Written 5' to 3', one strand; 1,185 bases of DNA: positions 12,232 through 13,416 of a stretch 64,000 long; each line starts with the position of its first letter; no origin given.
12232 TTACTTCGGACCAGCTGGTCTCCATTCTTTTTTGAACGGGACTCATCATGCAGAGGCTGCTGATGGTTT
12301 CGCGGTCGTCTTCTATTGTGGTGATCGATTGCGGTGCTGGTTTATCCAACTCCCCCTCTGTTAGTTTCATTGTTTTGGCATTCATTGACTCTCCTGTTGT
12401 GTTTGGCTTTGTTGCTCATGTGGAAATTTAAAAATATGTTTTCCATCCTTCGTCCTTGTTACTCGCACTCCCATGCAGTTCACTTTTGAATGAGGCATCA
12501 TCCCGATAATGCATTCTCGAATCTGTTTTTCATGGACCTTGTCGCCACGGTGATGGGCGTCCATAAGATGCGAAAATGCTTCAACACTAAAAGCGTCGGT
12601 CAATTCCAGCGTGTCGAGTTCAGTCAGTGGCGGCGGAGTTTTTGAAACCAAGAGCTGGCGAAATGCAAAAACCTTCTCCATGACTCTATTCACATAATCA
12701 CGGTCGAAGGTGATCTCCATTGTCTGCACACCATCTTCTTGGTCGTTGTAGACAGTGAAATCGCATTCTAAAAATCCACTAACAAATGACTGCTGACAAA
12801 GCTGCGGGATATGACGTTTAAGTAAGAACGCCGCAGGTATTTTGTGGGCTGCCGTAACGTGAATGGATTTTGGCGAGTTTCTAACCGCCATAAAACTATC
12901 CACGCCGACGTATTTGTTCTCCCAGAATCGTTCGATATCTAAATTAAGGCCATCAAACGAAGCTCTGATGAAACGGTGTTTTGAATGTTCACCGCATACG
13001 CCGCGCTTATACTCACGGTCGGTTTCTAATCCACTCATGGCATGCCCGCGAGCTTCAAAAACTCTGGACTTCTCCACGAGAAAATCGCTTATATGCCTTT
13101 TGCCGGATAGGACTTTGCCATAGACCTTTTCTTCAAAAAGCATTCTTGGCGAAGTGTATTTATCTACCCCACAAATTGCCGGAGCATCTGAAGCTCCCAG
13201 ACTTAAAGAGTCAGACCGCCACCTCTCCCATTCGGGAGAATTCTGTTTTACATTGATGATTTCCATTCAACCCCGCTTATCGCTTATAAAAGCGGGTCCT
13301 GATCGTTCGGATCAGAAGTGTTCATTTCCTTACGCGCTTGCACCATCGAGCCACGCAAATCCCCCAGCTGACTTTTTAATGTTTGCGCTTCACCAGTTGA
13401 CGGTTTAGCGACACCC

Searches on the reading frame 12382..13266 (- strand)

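Call 19: search_protein_families(library=pfam, proteins=[window:12382-13266:-], max_evalue=0.001)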
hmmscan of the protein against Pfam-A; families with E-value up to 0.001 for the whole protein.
window:12382-13266:- (294 aa): 1 family
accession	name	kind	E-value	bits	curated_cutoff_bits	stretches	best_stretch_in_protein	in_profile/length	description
PF09588.16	YqaJ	-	1.3e-05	26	22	1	12-173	1-99/150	YqaJ-like viral recombinase domain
